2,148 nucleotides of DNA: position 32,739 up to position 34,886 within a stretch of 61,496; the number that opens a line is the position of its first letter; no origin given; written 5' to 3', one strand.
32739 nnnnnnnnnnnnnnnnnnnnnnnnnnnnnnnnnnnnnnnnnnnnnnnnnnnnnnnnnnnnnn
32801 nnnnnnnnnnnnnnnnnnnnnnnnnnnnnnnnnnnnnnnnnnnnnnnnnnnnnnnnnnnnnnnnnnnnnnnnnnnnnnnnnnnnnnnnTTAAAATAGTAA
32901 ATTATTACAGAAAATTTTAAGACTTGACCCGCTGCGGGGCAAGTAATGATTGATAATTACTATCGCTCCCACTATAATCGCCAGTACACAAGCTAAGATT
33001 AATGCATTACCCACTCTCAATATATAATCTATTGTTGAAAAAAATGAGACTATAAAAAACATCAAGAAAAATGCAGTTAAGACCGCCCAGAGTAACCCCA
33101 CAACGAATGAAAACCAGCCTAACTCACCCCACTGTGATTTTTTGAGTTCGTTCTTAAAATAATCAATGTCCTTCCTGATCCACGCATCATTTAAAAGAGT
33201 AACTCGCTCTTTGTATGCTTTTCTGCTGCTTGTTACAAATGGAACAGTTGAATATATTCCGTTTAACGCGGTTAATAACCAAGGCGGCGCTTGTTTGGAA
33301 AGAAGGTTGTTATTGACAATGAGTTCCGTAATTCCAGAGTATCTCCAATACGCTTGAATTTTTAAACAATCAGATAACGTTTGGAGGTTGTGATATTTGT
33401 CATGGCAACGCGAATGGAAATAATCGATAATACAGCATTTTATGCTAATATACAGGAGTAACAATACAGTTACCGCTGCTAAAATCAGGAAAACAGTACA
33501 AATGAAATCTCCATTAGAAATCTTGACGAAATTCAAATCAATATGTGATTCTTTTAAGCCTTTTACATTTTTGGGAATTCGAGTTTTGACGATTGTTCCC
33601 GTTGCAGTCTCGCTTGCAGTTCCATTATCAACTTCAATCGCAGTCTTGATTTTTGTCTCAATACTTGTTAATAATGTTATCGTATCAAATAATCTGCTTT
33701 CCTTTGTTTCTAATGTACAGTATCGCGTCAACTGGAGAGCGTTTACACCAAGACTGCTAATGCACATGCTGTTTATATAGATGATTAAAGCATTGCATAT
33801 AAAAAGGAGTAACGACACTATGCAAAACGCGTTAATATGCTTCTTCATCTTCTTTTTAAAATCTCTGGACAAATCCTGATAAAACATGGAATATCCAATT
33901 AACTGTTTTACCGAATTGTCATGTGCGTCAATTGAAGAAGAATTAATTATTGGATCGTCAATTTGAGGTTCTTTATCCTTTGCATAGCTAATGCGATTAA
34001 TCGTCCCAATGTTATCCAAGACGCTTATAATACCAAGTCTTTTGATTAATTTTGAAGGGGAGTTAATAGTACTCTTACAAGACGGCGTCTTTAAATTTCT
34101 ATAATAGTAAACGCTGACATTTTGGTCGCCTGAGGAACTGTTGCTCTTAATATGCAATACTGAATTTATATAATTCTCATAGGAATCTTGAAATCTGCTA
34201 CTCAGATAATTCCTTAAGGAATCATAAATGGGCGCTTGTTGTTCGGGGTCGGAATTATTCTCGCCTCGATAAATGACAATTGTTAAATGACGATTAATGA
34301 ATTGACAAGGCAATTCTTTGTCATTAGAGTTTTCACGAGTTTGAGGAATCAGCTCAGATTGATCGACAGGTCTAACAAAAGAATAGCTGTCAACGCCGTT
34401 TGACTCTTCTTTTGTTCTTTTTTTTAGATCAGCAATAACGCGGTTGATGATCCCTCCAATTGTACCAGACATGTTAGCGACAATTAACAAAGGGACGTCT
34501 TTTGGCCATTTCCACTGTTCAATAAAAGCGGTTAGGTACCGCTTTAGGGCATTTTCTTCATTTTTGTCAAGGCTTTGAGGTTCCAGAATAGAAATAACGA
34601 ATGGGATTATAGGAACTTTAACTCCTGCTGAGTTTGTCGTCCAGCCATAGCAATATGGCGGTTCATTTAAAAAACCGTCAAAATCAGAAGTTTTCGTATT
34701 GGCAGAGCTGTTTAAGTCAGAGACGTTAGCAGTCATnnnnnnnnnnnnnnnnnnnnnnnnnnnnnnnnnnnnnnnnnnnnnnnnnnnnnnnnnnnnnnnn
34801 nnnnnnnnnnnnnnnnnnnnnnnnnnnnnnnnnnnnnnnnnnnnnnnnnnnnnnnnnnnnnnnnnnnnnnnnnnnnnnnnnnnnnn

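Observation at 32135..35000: AT-rich two-gene island encoding uncharacterised multi-TM proteins between housekeeping genes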

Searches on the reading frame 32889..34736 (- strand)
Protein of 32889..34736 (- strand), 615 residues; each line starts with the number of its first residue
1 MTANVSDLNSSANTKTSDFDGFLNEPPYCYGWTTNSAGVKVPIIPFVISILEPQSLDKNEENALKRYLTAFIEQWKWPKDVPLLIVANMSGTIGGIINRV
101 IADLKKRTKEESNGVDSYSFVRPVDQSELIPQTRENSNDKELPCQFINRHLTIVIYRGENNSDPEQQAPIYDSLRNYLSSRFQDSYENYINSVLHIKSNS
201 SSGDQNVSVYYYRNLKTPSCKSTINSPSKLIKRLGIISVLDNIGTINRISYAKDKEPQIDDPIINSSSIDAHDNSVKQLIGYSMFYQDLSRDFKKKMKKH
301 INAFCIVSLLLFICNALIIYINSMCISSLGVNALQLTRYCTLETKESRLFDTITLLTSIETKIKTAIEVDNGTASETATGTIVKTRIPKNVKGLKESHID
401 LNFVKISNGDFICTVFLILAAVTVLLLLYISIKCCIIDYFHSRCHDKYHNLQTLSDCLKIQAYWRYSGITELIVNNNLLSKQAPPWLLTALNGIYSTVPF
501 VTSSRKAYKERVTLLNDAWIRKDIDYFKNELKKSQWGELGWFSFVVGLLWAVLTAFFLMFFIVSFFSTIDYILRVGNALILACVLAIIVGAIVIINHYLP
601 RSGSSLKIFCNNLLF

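Call 4: search_protein_families(library=pfam, proteins=[window:32889-34736:-], max_evalue=1)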
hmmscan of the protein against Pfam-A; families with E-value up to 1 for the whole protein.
window:32889-34736:- (615 aa): 3 families
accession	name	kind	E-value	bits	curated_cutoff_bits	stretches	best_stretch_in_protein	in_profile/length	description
PF05328.17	CybS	-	0.0045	17.1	27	1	419-477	66-122/133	CybS, succinate dehydrogenase cytochrome B small subunit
PF07332.16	Phage_holin_3_6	-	0.0087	16.5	28.4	1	519-594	14-88/116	Putative Actinobacterial Holin-X, holin superfamily III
PF20990.2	DUF2207_C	-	0.048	13.8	33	1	522-600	122-190/247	Predicted membrane protein (DUF2207) C-terminal domain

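Call 5: search_protein_families(library=padloc, proteins=[window:32889-34736:-], max_evalue=1)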
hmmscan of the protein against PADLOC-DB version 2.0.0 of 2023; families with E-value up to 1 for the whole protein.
window:32889-34736:- (615 aa): 0 families

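Call 6: search_protein_families(library=ncbifam, proteins=[window:32889-34736:-], max_evalue=1)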
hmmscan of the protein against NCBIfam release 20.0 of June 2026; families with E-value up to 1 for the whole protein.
window:32889-34736:- (615 aa): 0 families

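Call 7: search_protein_families(library=phrogs, proteins=[window:32889-34736:-], max_evalue=1)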
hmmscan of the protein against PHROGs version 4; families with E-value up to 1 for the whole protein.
window:32889-34736:- (615 aa): 1 family
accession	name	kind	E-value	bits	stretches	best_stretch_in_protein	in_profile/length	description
phrog_16360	-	unknown function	0.12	13.4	1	284-327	11-53/112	-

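Call 8: find_homologous_proteins(query=window:32889-34736:-, max_evalue=0.01)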
Query window:32889-34736:- (615 aa): 11 proteins with E <= 0.01 among 8000 candidates.
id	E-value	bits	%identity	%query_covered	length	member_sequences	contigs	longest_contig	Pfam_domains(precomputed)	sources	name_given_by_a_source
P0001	0.0e+0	1386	100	100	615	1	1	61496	-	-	-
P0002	1.1e-184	633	54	94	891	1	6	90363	-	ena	-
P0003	6.7e-132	459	45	96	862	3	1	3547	-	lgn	-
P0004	9.6e-107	376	39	92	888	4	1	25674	-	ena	-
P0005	3.8e-52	196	27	92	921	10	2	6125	-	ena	-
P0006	5.5e-50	188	28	92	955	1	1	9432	-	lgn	-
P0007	1.4e-48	184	27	92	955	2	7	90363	-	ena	-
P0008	3.9e-48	182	28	92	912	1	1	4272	-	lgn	-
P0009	1.9e-44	170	28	92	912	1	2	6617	-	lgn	-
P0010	3.3e-44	169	27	89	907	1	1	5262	-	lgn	-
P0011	1.3e-22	98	41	24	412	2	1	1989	-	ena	-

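Call 26: search_protein_representatives(protein=window:32889-34736:-)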
Query: 615 residues. Proteins with E-value up to 0.001 (for the whole library): 25; up to 1e-10: 10; up to 1e-30: 7. The best 25 are listed.
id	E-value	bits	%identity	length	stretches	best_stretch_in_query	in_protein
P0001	0.0e+00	1386.2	100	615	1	1-615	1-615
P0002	3.5e-185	633.2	55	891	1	1-593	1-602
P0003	2.1e-132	458.9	47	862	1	2-592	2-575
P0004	3.1e-107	375.9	41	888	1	2-566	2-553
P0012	1.3e-46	175.7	39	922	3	1-149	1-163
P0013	1.4e-44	168.9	43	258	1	1-247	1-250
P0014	3.0e-40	154.6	35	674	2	262-566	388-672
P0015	2.8e-19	85.4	37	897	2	414-532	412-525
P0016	1.2e-15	73.4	56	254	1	17-78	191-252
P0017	3.0e-15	72.1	31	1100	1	247-568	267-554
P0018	1.6e-10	56.5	34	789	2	411-526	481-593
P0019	7.2e-09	51.0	31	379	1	447-573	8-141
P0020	5.7e-08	48.1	34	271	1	433-530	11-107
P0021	1.7e-06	43.2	29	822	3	427-525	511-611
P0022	2.4e-06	42.7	33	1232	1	411-531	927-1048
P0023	4.0e-06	42.0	26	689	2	419-552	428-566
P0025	1.8e-05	39.8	29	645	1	421-570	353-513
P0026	5.7e-05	38.2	28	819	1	417-596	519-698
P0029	1.6e-04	36.7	24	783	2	440-533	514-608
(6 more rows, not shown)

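Call 27: search_protein_families(library=pfam, proteins=[P0012, P0015, P0017, P0018, P0021, P0022, P0023, P0025, P0026, P0029], max_evalue=0.01)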
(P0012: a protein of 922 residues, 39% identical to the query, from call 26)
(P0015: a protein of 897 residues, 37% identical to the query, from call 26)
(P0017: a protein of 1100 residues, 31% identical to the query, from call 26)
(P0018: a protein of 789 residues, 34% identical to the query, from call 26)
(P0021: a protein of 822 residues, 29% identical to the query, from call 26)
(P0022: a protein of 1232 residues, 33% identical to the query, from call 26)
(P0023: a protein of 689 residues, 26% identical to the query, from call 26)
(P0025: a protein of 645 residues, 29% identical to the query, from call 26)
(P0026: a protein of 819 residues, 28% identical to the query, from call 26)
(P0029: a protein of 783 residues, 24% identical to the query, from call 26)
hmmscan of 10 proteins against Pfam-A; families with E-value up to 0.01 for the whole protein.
P0012 (922 aa): 0 families

P0015 (897 aa): 0 families

P0017 (1100 aa): 1 family
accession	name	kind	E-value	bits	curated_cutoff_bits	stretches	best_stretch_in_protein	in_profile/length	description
PF01442.23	Apolipoprotein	-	0.00024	21.3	90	0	958-1051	33-129/190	Apolipoprotein A1/A4/E domain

P0018 (789 aa): 0 families

P0021 (822 aa): 0 families

P0022 (1232 aa): 0 families

P0023 (689 aa): 0 families

P0025 (645 aa): 0 families

P0026 (819 aa): 1 family
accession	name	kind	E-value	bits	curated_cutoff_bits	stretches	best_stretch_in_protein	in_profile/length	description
PF14015.11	DUF4231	-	1.4e-05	25.9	24.7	1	475-563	20-85/103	Protein of unknown function (DUF4231)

P0029 (783 aa): 1 family
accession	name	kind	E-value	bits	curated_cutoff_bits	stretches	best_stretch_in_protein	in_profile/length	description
PF06908.16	YpsA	-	7e-06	26.6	27.7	1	69-131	43-105/168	YspA SLOG family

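Call 38: find_encoding_contigs(protein=P0002, flank=10000, max_places=3)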
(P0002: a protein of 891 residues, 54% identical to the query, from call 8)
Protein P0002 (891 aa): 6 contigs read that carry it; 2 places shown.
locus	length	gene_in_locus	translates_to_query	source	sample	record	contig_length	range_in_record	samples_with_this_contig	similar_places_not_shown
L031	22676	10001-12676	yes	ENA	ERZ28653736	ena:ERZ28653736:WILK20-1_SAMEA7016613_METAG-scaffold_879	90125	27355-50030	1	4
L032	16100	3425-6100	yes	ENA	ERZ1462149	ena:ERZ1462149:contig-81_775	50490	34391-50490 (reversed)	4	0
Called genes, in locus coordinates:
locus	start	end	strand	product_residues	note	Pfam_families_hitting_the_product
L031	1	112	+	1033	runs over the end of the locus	PF13385:Laminin_G_3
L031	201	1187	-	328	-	PF01073:3Beta_HSD, PF01370:Epimerase, PF02719:Polysacc_synt_2, PF04321:RmlD_sub_bind, PF07993:NAD_binding_4 (weak), PF16363:GDP_Man_Dehyd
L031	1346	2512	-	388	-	-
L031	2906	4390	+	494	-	PF00884:Sulfatase (faint), PF01663:Phosphodiest, PF01676:Metalloenzyme (weak), PF13385:Laminin_G_3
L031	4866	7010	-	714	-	PF00089:Trypsin, PF13365:Trypsin_2, PF00595:PDZ (weak), PF13180:PDZ_2, PF17820:PDZ_6 (weak)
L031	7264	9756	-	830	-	PF18952:DUF5696 (faint), PF11308:Glyco_hydro_129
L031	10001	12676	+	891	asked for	-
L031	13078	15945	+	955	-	-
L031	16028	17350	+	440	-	PF10518:TAT_signal (weak), PF22725:GFO_IDH_MocA_C3 (weak)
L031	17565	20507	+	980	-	PF22680:Glyco_hydro_123_N_2 (weak), PF13320:GH123_cat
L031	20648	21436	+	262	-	PF02230:Abhydrolase_2 (weak), PF00326:Peptidase_S9 (faint)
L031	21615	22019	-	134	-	-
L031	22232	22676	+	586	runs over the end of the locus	PF01368:DHH, PF02272:DHHA1, PF17768:RecJ_OB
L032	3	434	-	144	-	?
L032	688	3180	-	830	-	PF18952:DUF5696 (faint), PF11308:Glyco_hydro_129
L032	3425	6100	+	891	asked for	-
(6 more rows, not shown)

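Call 39: find_encoding_contigs(protein=P0005, flank=10000, max_places=3)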
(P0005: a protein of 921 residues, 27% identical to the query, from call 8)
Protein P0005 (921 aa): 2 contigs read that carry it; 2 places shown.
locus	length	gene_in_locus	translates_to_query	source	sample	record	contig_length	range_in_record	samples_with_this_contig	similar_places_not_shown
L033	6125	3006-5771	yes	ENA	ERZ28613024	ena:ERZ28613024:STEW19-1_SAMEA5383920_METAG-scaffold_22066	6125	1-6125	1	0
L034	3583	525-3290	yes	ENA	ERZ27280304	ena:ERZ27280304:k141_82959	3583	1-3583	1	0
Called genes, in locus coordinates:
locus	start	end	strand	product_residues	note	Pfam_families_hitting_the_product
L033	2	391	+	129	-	?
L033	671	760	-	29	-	-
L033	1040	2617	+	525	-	-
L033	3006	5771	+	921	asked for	-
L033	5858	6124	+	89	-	?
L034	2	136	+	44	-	?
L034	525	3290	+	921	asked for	-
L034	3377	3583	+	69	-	?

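Call 41: find_homologous_proteins(query=A1, max_evalue=0.001)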
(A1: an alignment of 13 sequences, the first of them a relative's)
Query A1 (13 sequences) (891 aa, profile of the alignment): 3 proteins with E <= 0.001 among 8000 candidates.
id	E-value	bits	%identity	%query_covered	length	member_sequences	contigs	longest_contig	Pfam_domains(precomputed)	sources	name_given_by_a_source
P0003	1.5e-227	776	45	99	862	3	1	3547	-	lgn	-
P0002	2.3e-226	772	100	100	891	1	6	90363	-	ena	-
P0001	1.6e-131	459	54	67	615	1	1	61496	-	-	-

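Call 44: search_protein_families(library=pfam, alignment_id=A1, max_evalue=1)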
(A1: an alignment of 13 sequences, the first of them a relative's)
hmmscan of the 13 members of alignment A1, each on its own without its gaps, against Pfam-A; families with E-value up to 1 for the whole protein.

A. member 1, P0002 (891 aa): 1 family
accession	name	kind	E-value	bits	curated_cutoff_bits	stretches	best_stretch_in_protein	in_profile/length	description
PF20990.2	DUF2207_C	-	0.0026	17.9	33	1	514-607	100-187/247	Predicted membrane protein (DUF2207) C-terminal domain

B. families by the number of members that match (of 13 scanned): 14 families
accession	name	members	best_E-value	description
PF14015.11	DUF4231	3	1.4e-05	Protein of unknown function (DUF4231)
PF20990.2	DUF2207_C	2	0.0026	Predicted membrane protein (DUF2207) C-terminal domain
PF06908.16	YpsA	1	7e-06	YspA SLOG family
PF01442.23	Apolipoprotein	1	0.00024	Apolipoprotein A1/A4/E domain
PF25808.1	TPR_LAA1_C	1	0.0036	LAA1-like, C-terminal TPR repeats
PF07445.17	PriC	1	0.011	Primosomal replication protein priC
PF15825.10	FAM25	1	0.024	FAM25 family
PF05706.17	CDKN3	1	0.031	Cyclin-dependent kinase inhibitor 3 (CDKN3)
PF14148.11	YhdB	1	0.059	YhdB-like protein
PF15957.10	Comm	1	0.063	Commissureless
PF25826.1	DUF7952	1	0.096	Domain of unknown function (DUF7952)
PF14361.12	RsbRD_N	1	0.1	RsbT co-antagonist protein rsbRD N-terminal domain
PF01873.23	eIF-5_eIF-2B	1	0.22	Domain found in IF2B/IF5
PF21944.1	Hemotin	1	0.38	Hemotin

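Call 45: search_solved_structures(query=A1, max_evalue=1, show_alignments=2)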
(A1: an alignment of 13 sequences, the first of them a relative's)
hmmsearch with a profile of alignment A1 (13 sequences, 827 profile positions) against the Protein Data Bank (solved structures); distinct sequences matched with E-value up to 1: 1.
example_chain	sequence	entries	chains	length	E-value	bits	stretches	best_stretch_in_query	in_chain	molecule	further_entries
8sdi_A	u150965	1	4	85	0.32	12.5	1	316-365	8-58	Tripartite motif-containing protein 45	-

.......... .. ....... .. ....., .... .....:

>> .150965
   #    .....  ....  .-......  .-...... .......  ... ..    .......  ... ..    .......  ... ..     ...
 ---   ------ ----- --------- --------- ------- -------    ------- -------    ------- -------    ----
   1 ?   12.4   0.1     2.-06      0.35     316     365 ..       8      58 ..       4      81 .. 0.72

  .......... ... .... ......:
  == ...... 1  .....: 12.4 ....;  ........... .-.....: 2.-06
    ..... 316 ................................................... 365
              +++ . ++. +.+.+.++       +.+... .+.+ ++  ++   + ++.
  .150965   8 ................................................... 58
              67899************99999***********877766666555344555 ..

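Call 55: search_protein_families(library=padloc, proteins=[P0023, P0026, P0029, P0002, P0005], max_evalue=0.01)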
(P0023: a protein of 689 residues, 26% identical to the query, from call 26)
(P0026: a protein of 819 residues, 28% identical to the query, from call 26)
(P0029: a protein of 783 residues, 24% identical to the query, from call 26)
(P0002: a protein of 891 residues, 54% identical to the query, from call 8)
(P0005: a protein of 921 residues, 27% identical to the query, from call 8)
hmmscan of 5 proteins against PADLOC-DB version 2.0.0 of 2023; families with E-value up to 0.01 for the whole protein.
P0023 (689 aa): 0 families

P0026 (819 aa): 1 family
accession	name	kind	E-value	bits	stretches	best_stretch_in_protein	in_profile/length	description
PDLC00723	Effector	-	0.0088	13.6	1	706-781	47-120/302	4TM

P0029 (783 aa): 0 families

P0002 (891 aa): 0 families

P0005 (921 aa): 0 families

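Call 60: predict_structure(alignment_id=A1)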
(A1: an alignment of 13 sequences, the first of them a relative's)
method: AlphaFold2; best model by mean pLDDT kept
length: 891 residues; sequences in the alignment: 13
mean_pLDDT: 64.9   pTM: 0.63
mean pLDDT of the five models: 64.9, 64.3, 63.9, 61.9, 57.4
residues with pLDDT >= 90: 0; 70-90: 384; 50-70: 338; < 50: 169
segments of 3 or more residues with pLDDT < 50: 1-26, 111-114, 131-148, 161-173, 187-191, 260-270, 345-365, 382-387, 406-411, 543-552, 774-805, 843-847, 886-891
pLDDT, mean of each block of 10 residues (from residue 1): 30 32 50 66 80 69 84 69 74 79 68 53 62 42 42 73 44 52 50 69 57 67 68 74 78 62 44 63 83 84 81 77 72 66 49 45 51 57 50 56 50 56 71 82 82 81 88 79 62 70 71 62 82 83 50 54 65 64 71 74 67 61 54 61 63 67 58 67 72 70 82 88 79 70 62 73 78 45 35 44 52 74 79 69 52 79 87 78 48 35
secondary structure, 60 per line:
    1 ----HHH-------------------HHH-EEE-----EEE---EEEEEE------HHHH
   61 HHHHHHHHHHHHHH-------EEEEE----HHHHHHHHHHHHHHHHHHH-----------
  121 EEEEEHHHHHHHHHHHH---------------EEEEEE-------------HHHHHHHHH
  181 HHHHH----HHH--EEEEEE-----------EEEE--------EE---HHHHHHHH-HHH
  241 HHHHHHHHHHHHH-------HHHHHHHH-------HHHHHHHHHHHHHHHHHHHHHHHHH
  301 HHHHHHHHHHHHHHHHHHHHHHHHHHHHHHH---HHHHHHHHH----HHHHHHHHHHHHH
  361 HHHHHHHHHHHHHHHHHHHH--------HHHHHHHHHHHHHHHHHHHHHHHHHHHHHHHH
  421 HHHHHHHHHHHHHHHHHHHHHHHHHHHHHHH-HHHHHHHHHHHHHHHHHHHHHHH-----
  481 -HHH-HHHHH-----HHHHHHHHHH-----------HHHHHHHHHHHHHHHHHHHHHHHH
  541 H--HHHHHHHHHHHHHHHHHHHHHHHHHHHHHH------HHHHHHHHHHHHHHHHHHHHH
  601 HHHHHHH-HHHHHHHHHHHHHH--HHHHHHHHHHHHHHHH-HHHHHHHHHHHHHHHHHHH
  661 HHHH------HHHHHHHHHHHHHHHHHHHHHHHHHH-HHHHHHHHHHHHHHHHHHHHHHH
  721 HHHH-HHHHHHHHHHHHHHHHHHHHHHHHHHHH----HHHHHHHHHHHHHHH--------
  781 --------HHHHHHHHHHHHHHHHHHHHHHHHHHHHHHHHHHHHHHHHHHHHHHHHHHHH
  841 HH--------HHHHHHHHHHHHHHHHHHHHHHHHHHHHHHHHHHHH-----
elements in order (helices of 4 or more, strands of 3 or more residues): E31-33 E39-41 E45-50 H57-74 E82-86 H91-109 E121-125 H126-137 E153-158 H172-185 E195-200 E212-215 H229-236 H238-253 H261-268 H276-331 H335-343 H348-380 H389-451 H453-475 H486-490 H496-505 H517-541 H544-573 H580-607 H609-622 H625-640 H642-664 H671-696 H698-724 H726-753 H758-772 H789-842 H851-886

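Call 63: fold_search(model_id=the predicted structure, library=pdb)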
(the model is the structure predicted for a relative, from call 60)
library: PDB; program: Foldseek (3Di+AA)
matches with E <= 10: 202; with E <= 0.001: 0
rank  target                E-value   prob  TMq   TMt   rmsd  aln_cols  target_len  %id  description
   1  6nr3_A                9.6e-02  0.12  0.11  0.11  47.8      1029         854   10  Cryo-EM structure of the TRPM8 ion channel in complex with high occupancy icilin, PI(4,5)P2, and calcium (released 2019-02-20)
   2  8e4l_A                1.6e-01  0.08  0.09  0.09  44.8      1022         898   10  The open state mouse TRPM8 structure in complex with the cooling agonist C3, AITC, and PI(4,5)P2 (released 2022-10-26)
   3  3vkh_B                2.2e-01  0.12  0.09  0.04  27.2       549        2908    8  X-ray structure of a functional full-length dynein motor domain (released 2012-03-14)
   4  3vkg_A                2.2e-01  0.08  0.09  0.04  39.7       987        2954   11  X-ray structure of an MTBD truncation mutant of dynein motor domain (released 2012-03-14)
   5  9svy_C                2.3e-01  0.38  0.10  0.21  12.3       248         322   12  XRCC3-RAD51C-RAD51D-XRCC2 (XRCC3 complex) capping a RAD51 filament on partially duplex DNA (released 2025-11-12)
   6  3dcm                  2.5e-01  0.60  0.09  0.29   8.7       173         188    6  Crystal structure of the Thermotoga maritima SPOUT family RNA-methyltransferase protein Tm1570 in complex with S-adenosy (released 2008-12-09)
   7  8e4o_A                2.5e-01  0.07  0.09  0.09  45.1      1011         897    9  The closed C1-state mouse TRPM8 structure in complex with putative PI(4,5)P2 (released 2022-10-26)
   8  9y6s_5b               2.6e-01  0.07  0.09  0.04  50.4      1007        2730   10  96-nm repeat of the Leishmania tarentolae doublet microtubule (released 2025-12-17)
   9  5aq1_A                3.9e-01  0.25  0.09  0.14  12.5       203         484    9  Trypanosoma cruzi Glucose-6-phosphate Dehydrogenase in complex with G6P and NADPH (released 2016-07-20)
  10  1f12_A                4.1e-01  0.57  0.09  0.23   7.9       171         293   10  L-3-HYDROXYACYL-COA DEHYDROGENASE COMPLEXED WITH 3-HYDROXYBUTYRYL-COA (released 2000-09-27)
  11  9sw0_C                4.4e-01  0.23  0.10  0.20  12.6       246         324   13  XRCC3-RAD51C-RAD51D-XRCC2 (XRCC3 complex) capping a RAD51 filament on a D-loop intermediate (released 2025-11-12)
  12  9b29_A                4.4e-01  0.07  0.09  0.10  37.3       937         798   10  Cryo-EM structure of the mouse TRPM3 alpha 2 channel in complex with cholesteryl hemisuccinate (released 2025-01-22)
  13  9qkn                  5.3e-01  0.21  0.09  0.20  14.7       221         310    6  Structure of the cyanobacteria specific PRK from Gloeocapsa PCC 73106 (released 2026-04-08)
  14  9qus_A                5.6e-01  0.23  0.10  0.25  12.5       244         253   13  Triosephosphate isomerase of Rhodonellum psychrophilum (released 2025-05-14)
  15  5hvo_C                6.7e-01  0.41  0.08  0.14   6.5       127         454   14  Structure of Aspergillus fumigatus trehalose-6-phosphate synthase B in complex with UDP and validoxylamine A (released 2017-05-03)
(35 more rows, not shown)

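Call 89: find_encoding_contigs(protein=P0029, flank=8000, max_places=2)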
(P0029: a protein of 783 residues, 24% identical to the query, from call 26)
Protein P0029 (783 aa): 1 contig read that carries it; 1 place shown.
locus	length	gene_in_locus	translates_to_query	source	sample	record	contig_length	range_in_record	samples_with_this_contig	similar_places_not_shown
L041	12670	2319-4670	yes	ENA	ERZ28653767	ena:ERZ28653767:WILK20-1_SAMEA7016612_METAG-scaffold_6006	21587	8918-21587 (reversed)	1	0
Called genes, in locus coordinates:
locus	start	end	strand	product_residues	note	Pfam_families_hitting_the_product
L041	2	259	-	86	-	?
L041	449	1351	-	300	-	PF00291:PALP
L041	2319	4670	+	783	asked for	PF06908:YpsA (weak)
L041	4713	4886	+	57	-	-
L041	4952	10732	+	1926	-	PF13271:DUF4062, PF24885:TPR_NPHP3, PF13424:TPR_12, PF13424:TPR_12, PF13424:TPR_12, PF13306:LRR_5, PF13306:LRR_5, PF13424:TPR_12, +13 more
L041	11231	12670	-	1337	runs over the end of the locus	PF13271:DUF4062, PF24885:TPR_NPHP3, PF13424:TPR_12, PF13374:TPR_10, PF13424:TPR_12, PF13424:TPR_12, PF24885:TPR_NPHP3, PF13424:TPR_12, +26 more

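Call 90: find_encoding_contigs(protein=P0018, flank=8000, max_places=2)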
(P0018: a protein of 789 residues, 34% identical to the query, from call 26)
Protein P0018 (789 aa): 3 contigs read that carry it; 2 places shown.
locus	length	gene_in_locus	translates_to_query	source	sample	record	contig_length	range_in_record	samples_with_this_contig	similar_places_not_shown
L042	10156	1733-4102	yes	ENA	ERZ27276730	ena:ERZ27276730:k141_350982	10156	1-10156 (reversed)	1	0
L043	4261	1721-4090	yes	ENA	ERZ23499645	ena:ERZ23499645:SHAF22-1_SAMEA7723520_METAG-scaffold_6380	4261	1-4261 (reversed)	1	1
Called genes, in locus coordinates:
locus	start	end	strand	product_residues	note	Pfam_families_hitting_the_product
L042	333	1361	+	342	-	PF00480:ROK, PF01869:BcrAD_BadFG (weak)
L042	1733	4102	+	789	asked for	-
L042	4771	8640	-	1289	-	PF02463:SMC_N, PF13175:AAA_15, PF13304:AAA_21 (weak), PF13476:AAA_23 (weak), PF13555:AAA_29 (weak), PF06470:SMC_hinge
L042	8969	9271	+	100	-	-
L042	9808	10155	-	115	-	?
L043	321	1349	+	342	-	PF00480:ROK, PF01869:BcrAD_BadFG (weak)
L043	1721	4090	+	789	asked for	-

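Call 91: find_encoding_contigs(protein=P0017, flank=8000, max_places=2)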
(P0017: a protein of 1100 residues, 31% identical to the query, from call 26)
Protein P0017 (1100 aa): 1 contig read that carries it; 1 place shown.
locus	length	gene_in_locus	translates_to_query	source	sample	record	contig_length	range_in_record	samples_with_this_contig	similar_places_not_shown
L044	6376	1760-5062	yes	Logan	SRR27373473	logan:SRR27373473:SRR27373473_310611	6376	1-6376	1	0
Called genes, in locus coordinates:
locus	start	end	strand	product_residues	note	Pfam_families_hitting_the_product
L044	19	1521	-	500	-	PF13450:NAD_binding_8, PF01593:Amino_oxidase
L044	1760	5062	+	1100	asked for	-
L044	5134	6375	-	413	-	?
